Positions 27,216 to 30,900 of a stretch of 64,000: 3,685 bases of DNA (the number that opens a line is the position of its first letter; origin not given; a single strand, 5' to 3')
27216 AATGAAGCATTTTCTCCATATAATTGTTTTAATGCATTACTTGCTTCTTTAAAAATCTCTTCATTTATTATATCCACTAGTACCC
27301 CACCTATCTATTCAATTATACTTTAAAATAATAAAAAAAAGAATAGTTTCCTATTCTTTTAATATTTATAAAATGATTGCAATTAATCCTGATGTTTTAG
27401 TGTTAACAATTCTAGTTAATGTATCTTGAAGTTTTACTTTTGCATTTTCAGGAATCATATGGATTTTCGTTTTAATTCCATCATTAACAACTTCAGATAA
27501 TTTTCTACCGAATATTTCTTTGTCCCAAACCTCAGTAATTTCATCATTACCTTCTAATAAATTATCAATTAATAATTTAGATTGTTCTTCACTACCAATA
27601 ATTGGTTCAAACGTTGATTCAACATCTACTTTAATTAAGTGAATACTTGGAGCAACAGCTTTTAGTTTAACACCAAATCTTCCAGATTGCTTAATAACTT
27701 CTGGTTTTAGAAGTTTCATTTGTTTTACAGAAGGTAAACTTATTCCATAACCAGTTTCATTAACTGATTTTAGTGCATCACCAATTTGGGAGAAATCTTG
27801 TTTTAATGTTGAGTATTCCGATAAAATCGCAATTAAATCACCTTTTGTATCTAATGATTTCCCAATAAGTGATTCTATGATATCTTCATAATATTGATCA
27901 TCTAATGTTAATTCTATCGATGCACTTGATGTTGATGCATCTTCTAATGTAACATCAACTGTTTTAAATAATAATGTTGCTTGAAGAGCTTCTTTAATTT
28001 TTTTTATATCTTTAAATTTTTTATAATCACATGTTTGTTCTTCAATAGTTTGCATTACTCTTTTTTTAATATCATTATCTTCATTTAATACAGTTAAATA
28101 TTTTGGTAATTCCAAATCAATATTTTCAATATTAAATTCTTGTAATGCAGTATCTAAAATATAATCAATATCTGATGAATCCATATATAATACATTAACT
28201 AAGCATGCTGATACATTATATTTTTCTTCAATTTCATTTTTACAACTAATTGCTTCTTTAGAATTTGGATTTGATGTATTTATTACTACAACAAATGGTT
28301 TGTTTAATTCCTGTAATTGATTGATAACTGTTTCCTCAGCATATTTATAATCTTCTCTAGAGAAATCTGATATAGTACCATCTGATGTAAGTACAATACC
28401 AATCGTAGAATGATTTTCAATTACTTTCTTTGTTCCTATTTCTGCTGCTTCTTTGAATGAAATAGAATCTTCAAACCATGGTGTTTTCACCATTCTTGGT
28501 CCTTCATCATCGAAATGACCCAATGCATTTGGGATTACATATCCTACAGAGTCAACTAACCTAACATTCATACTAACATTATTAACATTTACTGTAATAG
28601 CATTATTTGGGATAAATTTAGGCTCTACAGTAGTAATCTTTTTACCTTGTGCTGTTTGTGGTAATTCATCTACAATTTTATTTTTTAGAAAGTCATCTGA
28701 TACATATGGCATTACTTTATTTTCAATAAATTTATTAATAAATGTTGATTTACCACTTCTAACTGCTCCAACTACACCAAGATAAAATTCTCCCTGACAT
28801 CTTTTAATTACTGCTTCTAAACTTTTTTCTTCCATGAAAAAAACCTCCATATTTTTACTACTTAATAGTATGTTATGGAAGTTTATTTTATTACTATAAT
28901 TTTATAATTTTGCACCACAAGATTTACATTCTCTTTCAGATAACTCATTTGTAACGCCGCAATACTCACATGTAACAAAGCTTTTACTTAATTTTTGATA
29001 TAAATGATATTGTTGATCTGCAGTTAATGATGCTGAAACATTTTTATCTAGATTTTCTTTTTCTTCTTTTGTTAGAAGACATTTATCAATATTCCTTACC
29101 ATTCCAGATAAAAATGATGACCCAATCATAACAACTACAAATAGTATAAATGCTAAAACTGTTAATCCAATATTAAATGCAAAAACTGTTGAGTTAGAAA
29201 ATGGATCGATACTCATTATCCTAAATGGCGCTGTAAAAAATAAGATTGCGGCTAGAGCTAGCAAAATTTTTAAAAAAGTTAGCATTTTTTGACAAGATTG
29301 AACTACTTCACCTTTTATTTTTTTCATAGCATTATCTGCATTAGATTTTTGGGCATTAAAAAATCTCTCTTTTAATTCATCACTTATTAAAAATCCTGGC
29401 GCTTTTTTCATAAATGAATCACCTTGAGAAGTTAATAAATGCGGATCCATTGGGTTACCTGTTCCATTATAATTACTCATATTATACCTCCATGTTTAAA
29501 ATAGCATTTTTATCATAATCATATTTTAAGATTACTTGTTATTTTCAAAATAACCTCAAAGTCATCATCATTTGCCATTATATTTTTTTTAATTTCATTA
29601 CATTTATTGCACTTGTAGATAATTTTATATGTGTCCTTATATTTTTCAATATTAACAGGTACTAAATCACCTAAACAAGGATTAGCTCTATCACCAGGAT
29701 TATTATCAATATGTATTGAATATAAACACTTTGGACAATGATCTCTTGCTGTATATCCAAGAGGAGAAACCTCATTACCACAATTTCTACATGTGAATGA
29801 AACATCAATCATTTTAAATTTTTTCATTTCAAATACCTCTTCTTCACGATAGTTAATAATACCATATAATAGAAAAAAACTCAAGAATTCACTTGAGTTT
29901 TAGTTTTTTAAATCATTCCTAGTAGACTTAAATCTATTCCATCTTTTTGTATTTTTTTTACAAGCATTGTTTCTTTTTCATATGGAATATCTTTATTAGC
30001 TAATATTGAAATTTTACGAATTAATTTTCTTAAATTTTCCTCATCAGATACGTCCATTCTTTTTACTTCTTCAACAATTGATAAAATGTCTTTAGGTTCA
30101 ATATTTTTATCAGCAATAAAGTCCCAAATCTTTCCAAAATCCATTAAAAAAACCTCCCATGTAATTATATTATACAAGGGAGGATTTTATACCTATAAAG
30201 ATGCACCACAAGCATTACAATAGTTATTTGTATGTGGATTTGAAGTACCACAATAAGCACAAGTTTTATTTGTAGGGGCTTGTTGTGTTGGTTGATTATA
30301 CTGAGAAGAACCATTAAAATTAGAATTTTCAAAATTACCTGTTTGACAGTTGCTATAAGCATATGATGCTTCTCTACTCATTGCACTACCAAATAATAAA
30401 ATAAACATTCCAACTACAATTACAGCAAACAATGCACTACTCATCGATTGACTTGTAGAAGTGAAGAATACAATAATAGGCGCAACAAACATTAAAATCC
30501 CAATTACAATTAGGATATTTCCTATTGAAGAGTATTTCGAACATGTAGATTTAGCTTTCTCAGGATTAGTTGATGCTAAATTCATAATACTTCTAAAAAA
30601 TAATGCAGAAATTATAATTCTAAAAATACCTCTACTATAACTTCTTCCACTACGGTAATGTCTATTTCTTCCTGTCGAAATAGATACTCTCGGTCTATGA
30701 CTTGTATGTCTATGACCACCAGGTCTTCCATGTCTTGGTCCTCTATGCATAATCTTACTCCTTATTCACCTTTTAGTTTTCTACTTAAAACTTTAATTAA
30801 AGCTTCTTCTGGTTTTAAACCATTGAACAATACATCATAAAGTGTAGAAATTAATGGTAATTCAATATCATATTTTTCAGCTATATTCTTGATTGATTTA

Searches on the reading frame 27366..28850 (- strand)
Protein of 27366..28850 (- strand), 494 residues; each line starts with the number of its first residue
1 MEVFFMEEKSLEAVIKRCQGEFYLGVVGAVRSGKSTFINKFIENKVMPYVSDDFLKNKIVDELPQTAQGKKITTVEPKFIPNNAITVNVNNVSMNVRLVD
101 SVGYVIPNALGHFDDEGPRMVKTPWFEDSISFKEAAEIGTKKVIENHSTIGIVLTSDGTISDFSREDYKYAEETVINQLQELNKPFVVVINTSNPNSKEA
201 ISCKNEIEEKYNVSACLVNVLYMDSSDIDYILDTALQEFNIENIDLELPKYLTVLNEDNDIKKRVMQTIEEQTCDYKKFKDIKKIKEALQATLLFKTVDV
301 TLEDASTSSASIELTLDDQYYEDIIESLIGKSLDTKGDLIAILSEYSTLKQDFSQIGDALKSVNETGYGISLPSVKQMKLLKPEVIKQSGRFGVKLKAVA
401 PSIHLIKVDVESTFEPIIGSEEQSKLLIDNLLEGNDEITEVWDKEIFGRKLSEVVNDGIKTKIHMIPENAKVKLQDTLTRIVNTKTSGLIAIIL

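Call 78: search_protein_families(library=pfam, proteins=[window:27366-28850:-], max_evalue=0.001)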
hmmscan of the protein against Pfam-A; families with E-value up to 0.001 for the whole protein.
window:27366-28850:- (494 aa): 6 families
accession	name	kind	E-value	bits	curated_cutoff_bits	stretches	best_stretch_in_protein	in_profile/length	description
PF09547.16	SpoIVA_ATPase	-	6.3e-95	317.5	26.6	1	12-239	8-236/237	Stage IV sporulation protein A, ATPase domain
PF20438.3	SpoIVA_middle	-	1e-48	166.2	25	1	241-419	1-179/179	Stage IV sporulation protein A, middle domain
PF20439.3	SpoIVA_C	-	7.2e-24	84.2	25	1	420-494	1-76/76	Sporulation stage IV protein A, C-terminal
PF01926.29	MMR_HSR1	-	5.5e-05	23.7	21.9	1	25-191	3-112/113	50S ribosome-binding GTPase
PF02283.22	CobU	-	0.00028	20.9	27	0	26-141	3-97/168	Cobinamide kinase / cobinamide phosphate guanyltransferase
PF00735.24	Septin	-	0.00036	20.3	26.2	0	21-104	4-72/280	Septin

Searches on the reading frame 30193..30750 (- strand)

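Call 78: search_protein_families(library=pfam, proteins=[window:30193-30750:-], max_evalue=0.001)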
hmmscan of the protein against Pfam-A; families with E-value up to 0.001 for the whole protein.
window:30193-30750:- (185 aa): 1 family
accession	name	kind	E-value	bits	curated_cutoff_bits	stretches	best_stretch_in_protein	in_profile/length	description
PF06785.16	UPF0242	-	0.00099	19.7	33.5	0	81-158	5-81/194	Uncharacterised protein family (UPF0242) N-terminus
